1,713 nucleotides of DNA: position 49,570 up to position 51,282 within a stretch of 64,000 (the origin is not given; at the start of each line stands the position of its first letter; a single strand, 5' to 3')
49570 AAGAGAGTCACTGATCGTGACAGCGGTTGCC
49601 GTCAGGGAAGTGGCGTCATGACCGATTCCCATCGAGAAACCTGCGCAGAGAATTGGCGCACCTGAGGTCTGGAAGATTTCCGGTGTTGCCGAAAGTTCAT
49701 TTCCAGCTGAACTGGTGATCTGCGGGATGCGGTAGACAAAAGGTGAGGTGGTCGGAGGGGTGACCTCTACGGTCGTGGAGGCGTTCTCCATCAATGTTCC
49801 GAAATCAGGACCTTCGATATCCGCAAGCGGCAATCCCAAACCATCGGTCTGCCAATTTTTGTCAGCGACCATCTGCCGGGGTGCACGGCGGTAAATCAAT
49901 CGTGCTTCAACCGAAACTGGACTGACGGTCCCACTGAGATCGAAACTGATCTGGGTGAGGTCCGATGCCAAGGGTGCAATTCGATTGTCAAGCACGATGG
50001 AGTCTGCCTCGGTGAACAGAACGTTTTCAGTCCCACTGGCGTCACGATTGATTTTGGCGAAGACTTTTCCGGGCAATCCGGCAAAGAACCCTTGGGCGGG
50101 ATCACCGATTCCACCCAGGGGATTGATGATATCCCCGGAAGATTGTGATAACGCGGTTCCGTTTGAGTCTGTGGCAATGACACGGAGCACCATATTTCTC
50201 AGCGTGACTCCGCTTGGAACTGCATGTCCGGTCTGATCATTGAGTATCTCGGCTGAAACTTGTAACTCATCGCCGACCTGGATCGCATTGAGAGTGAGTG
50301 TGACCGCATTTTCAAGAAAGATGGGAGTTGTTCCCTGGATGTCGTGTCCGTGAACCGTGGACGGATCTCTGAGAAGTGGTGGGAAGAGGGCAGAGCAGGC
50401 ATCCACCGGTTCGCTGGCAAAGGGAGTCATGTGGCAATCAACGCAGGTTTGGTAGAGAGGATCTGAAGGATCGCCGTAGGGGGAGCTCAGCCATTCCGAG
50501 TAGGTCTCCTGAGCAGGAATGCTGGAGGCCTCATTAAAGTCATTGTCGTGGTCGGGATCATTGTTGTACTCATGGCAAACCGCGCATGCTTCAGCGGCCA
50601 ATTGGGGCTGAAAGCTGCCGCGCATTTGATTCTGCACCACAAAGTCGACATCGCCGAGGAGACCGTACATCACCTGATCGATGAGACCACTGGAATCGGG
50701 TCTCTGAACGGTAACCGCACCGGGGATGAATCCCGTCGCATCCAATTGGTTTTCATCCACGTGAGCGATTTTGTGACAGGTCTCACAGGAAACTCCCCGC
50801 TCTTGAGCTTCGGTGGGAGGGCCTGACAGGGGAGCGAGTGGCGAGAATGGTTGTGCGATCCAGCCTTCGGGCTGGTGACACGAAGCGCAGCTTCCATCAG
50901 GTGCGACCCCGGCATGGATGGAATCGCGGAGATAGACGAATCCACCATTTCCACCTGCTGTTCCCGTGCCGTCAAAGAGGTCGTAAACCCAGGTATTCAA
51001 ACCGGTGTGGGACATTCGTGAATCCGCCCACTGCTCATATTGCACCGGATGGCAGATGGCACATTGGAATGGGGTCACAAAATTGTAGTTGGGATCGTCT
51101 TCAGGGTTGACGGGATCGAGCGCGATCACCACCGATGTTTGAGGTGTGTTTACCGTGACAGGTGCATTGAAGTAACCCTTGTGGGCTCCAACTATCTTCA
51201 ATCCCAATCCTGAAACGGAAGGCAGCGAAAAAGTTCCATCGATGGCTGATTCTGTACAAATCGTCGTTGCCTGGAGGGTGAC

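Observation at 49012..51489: Secreted pentaheme c-type cytochrome carrying dockerin repeats and a CarboxypepD_reg-like N-domain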

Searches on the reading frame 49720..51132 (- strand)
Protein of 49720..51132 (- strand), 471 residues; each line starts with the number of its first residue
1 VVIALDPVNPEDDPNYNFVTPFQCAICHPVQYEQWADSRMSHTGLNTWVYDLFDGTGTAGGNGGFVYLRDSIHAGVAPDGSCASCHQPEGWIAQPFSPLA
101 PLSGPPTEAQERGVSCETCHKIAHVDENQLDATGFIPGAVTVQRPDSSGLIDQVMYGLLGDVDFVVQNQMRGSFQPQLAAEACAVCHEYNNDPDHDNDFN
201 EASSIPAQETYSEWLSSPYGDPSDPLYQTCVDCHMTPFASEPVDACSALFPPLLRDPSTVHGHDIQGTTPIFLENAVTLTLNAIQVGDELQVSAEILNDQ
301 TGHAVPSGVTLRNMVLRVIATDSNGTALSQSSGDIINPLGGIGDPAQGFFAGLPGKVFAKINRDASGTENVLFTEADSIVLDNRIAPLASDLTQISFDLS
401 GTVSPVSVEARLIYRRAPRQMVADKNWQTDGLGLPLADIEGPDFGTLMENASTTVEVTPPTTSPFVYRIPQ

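Call 30: predict_structure(alignment_id=A1)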
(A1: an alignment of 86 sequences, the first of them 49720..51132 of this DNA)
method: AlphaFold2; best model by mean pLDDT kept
length: 471 residues; sequences in the alignment: 86
mean_pLDDT: 93.2   pTM: 0.91
mean pLDDT of the five models: 93.2, 93.1, 92.5, 90.0, 89.2
residues with pLDDT >= 90: 392; 70-90: 68; 50-70: 11; < 50: 0
segments of 3 or more residues with pLDDT < 50: none
pLDDT, mean of each block of 10 residues (from residue 1): 86 93 92 94 95 92 90 91 95 95 95 95 97 96 86 87 84 94 96 94 95 97 96 92 90 90 89 92 98 98 93 97 98 96 97 98 92 91 97 98 97 96 94 95 97 96 66 56
secondary structure, 60 per line:
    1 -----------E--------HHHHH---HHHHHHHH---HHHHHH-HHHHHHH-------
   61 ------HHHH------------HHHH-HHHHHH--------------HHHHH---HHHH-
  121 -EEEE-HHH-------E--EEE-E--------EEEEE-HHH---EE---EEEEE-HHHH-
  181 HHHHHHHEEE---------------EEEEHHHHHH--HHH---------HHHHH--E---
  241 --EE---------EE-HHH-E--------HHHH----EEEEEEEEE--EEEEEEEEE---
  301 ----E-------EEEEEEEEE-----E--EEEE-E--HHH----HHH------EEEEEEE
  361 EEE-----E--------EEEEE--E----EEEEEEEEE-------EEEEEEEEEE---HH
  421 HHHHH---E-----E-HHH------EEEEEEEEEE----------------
elements in order: H21-25 H29-36 H40-45 H47-53 H67-70 H83-86 H88-93 H108-112 H116-119 E122-125 E140-142 E153-157 E170-174 H176-179 H181-187 E188-190 E206-209 H210-215 H230-234 H270-273 E278-286 E289-297 E313-321 E330-333 E354-363 E378-382 E390-398 E406-415 H419-425 E446-455

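Call 32: fold_search(model_id=the predicted structure, library=pdb)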
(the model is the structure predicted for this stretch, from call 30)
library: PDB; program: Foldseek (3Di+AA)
matches with E <= 10: 1324; with E <= 0.001: 5
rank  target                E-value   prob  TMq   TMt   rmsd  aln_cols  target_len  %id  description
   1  5ze8                  3.6e-19  1.00  0.60  0.72   5.6       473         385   18  Crystal structure of a penta-heme cytochrome c552 from Thermochromatium tepidum (released 2018-04-25)
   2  1xvs_A                6.6e-04  0.98  0.15  0.42   8.3       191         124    9  Crystal structure of apaG Protein from Vibrio cholerae (released 2004-12-14)
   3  9yc3_B                7.0e-04  1.00  0.16  0.55   8.4       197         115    8  Crystal structure of malaria transmission-blocking antigen PfHAP2 domain 3 in complex with nanobody WNb 334 (released 2025-12-31)
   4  5fr0                  7.4e-04  0.91  0.12  0.10  14.7       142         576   10  The details of glycolipid glycan hydrolysis by the structural analysis of a family 123 glycoside hydrolase from Clostrid (released 2016-03-30)
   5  5fqe_A                8.3e-04  0.77  0.11  0.09  15.1       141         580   11  The details of glycolipid glycan hydrolysis by the structural analysis of a family 123 glycoside hydrolase from Clostr (released 2016-03-30)
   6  3isy                  1.1e-03  1.00  0.17  0.61   8.6       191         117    8  Crystal structure of an intracellular proteinase inhibitor (ipi, bsu11130) from bacillus subtilis at 2.61 A resolution (released 2009-09-15)
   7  5fqf_A                1.1e-03  0.93  0.12  0.10  14.8       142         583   12  The details of glycolipid glycan hydrolysis by the structural analysis of a family 123 glycoside hydrolase from Clostr (released 2016-03-30)
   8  1tza_B                1.3e-03  0.99  0.14  0.41   9.4       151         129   11  X-ray structure of Northeast Structural Genomics Consortium target SoR45 (released 2004-07-27)
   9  9n9j_5                1.3e-03  0.98  0.14  0.40  14.9       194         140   10  Structure of a GRP94 folding intermediate engaged with a CCDC134- and FKBP11-bound secretory translocon (released 2025-11-19)
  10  1z5y_D                1.3e-03  0.97  0.15  0.40   7.9       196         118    7  Crystal Structure Of The Disulfide-Linked Complex Between The N-Terminal Domain Of The Electron Transfer Catalyst DsbD (released 2005-07-19)
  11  5fqh_A                1.3e-03  0.96  0.15  0.12  14.0       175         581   10  The details of glycolipid glycan hydrolysis by the structural analysis of a family 123 glycoside hydrolase from Clostr (released 2016-03-30)
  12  5fqe_B                1.3e-03  0.82  0.12  0.10  14.5       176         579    9  The details of glycolipid glycan hydrolysis by the structural analysis of a family 123 glycoside hydrolase from Clostr (released 2016-03-30)
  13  8rjc_5                1.4e-03  0.96  0.15  0.33  14.6       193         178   10  Structure of the rabbit 80S ribosome stalled on a 2-TMD rhodopsin intermediate in complex with Sec61-TRAP, open confor (released 2024-01-24)
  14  5fqg_A                1.4e-03  0.80  0.12  0.10  14.4       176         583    9  The details of glycolipid glycan hydrolysis by the structural analysis of a family 123 glycoside hydrolase from Clostr (released 2016-03-30)
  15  7wwn                  1.8e-03  0.85  0.14  0.35  13.9       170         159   11  Structure of hypothetical protein TTHA1873 from Thermus thermophilus with Potassium mercuric iodide (released 2022-04-06)
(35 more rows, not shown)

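Call 36: search_solved_structures(query=A1, max_evalue=0.01, show_alignments=2)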
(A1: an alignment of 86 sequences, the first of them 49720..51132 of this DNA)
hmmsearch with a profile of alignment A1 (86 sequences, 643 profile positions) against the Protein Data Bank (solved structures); distinct sequences matched with E-value up to 0.01: 8.
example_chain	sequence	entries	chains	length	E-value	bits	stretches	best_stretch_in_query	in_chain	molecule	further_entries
4rkm_A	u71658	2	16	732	4.5e-05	24.9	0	101-138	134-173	MccA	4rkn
5ze8_A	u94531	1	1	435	4.7e-05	24.8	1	354-425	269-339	cytochrome c552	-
9hfj_A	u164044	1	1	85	0.00022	22.6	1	27-106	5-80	SusC homolog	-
9gbc_A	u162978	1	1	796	0.00034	22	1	11-107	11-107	TonB-linked outer membrane receptor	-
8aa4_A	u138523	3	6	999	0.0012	20.2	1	11-99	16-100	SusC homolog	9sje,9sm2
6ytc_A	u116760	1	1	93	0.0013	20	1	25-77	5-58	TonB-dependent receptor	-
5t3r_D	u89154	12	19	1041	0.0013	20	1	9-77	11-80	SusC homolog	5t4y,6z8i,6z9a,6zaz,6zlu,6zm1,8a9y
9c7v_B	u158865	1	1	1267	0.0035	18.7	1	27-92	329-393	BOS complex subunit NOMO2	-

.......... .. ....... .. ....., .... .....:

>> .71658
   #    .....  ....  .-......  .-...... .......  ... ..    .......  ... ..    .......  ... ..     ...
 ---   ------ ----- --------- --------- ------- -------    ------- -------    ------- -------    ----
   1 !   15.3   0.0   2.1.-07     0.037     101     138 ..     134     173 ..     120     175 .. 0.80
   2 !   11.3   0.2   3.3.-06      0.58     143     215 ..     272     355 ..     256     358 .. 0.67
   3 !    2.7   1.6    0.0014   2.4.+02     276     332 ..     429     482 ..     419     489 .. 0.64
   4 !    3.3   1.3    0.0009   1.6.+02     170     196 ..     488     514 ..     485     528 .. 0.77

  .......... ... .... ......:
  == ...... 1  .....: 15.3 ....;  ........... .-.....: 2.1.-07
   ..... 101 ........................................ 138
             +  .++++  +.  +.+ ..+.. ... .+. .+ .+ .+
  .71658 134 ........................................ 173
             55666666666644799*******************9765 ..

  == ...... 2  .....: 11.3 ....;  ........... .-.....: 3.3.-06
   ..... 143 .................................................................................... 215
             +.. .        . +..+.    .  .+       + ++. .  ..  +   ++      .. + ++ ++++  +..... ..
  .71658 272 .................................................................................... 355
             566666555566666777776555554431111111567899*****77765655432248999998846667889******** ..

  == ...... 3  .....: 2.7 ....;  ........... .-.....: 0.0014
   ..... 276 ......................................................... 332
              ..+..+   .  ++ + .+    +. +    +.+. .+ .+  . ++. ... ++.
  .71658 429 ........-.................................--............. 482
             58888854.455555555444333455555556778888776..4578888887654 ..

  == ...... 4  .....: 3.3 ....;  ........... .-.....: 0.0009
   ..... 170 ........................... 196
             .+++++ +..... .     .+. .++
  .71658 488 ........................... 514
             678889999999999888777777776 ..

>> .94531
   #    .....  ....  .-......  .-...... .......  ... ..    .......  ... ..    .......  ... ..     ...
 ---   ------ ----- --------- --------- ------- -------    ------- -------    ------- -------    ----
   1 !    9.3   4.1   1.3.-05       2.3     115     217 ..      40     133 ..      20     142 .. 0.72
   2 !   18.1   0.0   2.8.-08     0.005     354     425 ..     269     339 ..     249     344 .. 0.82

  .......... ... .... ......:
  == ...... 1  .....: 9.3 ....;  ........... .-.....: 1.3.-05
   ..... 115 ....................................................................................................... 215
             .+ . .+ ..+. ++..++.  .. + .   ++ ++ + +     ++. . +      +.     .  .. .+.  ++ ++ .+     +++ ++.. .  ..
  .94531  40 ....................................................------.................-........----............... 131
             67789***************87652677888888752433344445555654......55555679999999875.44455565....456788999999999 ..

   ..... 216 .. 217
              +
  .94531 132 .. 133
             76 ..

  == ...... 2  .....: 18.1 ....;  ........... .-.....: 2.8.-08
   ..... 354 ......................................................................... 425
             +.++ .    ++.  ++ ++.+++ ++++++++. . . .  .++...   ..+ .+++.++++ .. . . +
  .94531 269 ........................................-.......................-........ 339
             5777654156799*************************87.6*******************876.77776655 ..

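Call 42: find_related_loci(query=A1, collection=genome_contigs, flank=8000)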
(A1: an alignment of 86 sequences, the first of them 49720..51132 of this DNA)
Query A1 (471 aa) in genome_contigs; peptide patterns used: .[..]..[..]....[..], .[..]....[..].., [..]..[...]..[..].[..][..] (x = any residue, [..] = any of these).
578 stretches matched a pattern; 460 encode a relative of the query (tblastn E <= 1e-3); the best 80 are kept; 80 distinct loci.
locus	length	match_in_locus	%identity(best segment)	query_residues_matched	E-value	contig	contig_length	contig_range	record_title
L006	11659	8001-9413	86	1-471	0e+0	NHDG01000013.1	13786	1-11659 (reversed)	MAG: Planctomycetia bacterium TMED53 MHASMcontig_1071981, whole genome shotgun sequence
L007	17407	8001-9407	84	2-470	0e+0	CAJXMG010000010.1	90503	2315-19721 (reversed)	TPA_asm: uncultured bacterium isolate SRR4030075_bin.46_MetaBAT_v2.12.1_MAG genome assembly, contig: NODE_33_length_9050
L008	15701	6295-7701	83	2-470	0e+0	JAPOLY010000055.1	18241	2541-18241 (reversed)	MAG: bacterium isolate bin129 k141_3364522_length_18241_cov_16.9003, whole genome shotgun sequence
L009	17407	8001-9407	83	2-470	0e+0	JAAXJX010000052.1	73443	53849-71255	MAG: Planctomycetia bacterium isolate SW42618_bin_2 NODE_54_length_73443_cov_18.471085, whole genome shotgun sequence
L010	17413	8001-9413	73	1-471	0e+0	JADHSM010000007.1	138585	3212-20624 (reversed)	MAG: Planctomycetota bacterium isolate BS30m-G49 BS307-30m-C69, whole genome shotgun sequence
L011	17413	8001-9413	74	1-471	0e+0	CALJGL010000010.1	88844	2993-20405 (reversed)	MAG: uncultured bacterium isolate S2_Bin_METABAT__259_1 genome assembly, contig: c_000003146289, whole genome shotgun se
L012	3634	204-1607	69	3-471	0e+0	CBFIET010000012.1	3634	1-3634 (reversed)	MAG: Planctomycetota bacterium isolate Co_bin_687_orig genome assembly, contig: Co_bin_687_orig_Co_c_000000267113, whole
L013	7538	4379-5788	69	1-470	0e+0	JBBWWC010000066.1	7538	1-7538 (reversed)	MAG: Planctomycetota bacterium isolate OC6_150m_MAG_282 OC6_150m_contig_468133, whole genome shotgun sequence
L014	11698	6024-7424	70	3-470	0e+0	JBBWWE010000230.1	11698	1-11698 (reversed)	MAG: Planctomycetota bacterium isolate OC6_2000m_MAG_215 OC6_2000m_contig_3956797, whole genome shotgun sequence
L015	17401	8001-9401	70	3-470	0e+0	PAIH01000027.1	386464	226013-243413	MAG: Planctomycetota bacterium isolate NAT2 98251, whole genome shotgun sequence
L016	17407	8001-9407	69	1-470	0e+0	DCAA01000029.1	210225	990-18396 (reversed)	MAG TPA_asm: Planctomycetes bacterium UBA1146 UBA1146_contig_2859, whole genome shotgun sequence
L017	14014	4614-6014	68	3-470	0e+0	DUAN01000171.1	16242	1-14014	MAG TPA_asm: Planctomycetota bacterium isolate UWMA-0276 NODE_4764_length_16242_cov_0.638171, whole genome shotgun seque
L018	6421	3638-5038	67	3-470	0e+0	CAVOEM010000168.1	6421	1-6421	MAG: Planctomycetes bacterium UBA1146 isolate CBN3_331.54 genome assembly, contig: Ga0302139_10005130, whole genome shot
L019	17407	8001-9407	68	1-470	0e+0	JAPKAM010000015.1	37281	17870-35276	MAG: Planctomycetota bacterium isolate ANT-12 NODE_564_length_37281_cov_14.785929, whole genome shotgun sequence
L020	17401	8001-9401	68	3-470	0e+0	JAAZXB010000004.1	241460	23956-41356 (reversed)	MAG: Planctomycetota bacterium isolate bin110s NODE_4_length_241460_cov_16.087322, whole genome shotgun sequence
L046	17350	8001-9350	50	3-457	3e-138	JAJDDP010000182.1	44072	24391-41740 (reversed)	MAG: Phycisphaerae bacterium isolate OFTM209 OFTM209_181, whole genome shotgun sequence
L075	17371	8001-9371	49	3-459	2e-132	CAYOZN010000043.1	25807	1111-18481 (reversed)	MAG TPA_asm: uncultured Planctomycetaceae bacterium isolate SRP193661_co1_94 genome assembly, contig: NODE_1965_length_2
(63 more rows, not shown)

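Call 47: search_protein_families(library=pfam, proteins=[L046:9588-11528:+, L075:5758-7587:+], max_evalue=0.001)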
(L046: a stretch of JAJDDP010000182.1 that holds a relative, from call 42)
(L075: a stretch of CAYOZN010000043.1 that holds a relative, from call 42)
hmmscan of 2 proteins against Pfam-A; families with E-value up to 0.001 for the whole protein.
L046:9588-11528:+ (646 aa): 19 families
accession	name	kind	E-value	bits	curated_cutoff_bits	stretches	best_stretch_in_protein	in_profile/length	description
PF14559.12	TPR_19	-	6.3e-22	78.1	25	3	557-619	1-63/68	Tetratricopeptide repeat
PF07719.23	TPR_2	-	2.9e-21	74.2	27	1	582-614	2-34/34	Tetratricopeptide repeat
PF13432.12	TPR_16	-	6.4e-20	71.7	32.7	4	552-614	2-64/65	Tetratricopeptide repeat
PF13414.12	TPR_11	-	1.1e-19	70.2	26.8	3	488-518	3-33/42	TPR repeat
PF13428.12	TPR_14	-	2.3e-18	65.2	23.5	0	547-589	1-43/44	Tetratricopeptide repeat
PF00515.34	TPR_1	-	1.8e-17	62.7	27.8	1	582-614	2-34/34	Tetratricopeptide repeat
PF13181.12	TPR_8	-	2.2e-13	49.6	25.7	0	582-614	2-34/34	Tetratricopeptide repeat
PF13424.12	TPR_12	-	1e-12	48.5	30.1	2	550-612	6-76/77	Tetratricopeptide repeat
PF13431.12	TPR_17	-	1.4e-12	47.3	24.4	1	570-602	2-34/34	Tetratricopeptide repeat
PF12801.12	Fer4_5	-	3.5e-10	40.1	22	2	82-124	3-46/48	4Fe-4S binding domain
PF14561.12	TPR_20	-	1.3e-08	35.5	25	0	566-635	7-76/90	Tetratricopeptide repeat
PF13174.12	TPR_6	-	4.7e-08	33.6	26.3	0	452-477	7-32/33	Tetratricopeptide repeat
PF03704.23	BTAD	-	1e-07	32.9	22.1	0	535-607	50-122/146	Bacterial transcriptional activator domain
PF24575.1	TPR_Slam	-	1.5e-07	32.2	35.2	0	555-603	55-103/104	Surface lipoprotein assembly modifier, N-terminal TPR repeats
PF12895.13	ANAPC3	-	1.1e-05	26.1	27.2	0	459-538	3-81/82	Anaphase-promoting complex, cyclosome, subunit 3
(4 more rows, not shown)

L075:5758-7587:+ (609 aa): 20 families
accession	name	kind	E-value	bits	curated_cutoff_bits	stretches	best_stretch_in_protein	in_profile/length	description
PF07719.23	TPR_2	-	4.6e-20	70.5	27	2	493-522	5-34/34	Tetratricopeptide repeat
PF13432.12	TPR_16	-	1.2e-18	67.6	32.7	3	460-523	2-65/65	Tetratricopeptide repeat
PF13414.12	TPR_11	-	2.4e-18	66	26.8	1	498-534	3-39/42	TPR repeat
PF00515.34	TPR_1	-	9.6e-17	60.5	27.8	2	492-522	4-34/34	Tetratricopeptide repeat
PF14559.12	TPR_19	-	1.7e-14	54.3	25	2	535-600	3-67/68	Tetratricopeptide repeat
PF13181.12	TPR_8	-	4.3e-14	51.9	25.7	1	492-522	4-34/34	Tetratricopeptide repeat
PF13424.12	TPR_12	-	1e-11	45.3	30.1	2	454-519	2-75/77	Tetratricopeptide repeat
PF13431.12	TPR_17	-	1.5e-11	44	24.4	1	512-543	2-33/34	Tetratricopeptide repeat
PF12801.12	Fer4_5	-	5.2e-11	42.8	22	2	81-122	3-45/48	4Fe-4S binding domain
PF13428.12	TPR_14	-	1e-10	41.6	23.5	1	493-530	5-42/44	Tetratricopeptide repeat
PF13374.12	TPR_10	-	4.2e-09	36.6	27.5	0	492-518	5-31/42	Tetratricopeptide repeat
PF13371.12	TPR_9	-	9.2e-07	29.2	35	1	465-526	5-66/73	Tetratricopeptide repeat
PF23914.1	TPR_CcmH_CycH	-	5.3e-06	26.8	42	0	495-554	56-118/158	Cytochrome c-type biogenesis protein H TPR domain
PF13176.12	TPR_7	-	8.6e-06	25.9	27.9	0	493-522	3-34/36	Tetratricopeptide repeat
PF03704.23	BTAD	-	9.4e-06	26.5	22.1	0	453-523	60-130/146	Bacterial transcriptional activator domain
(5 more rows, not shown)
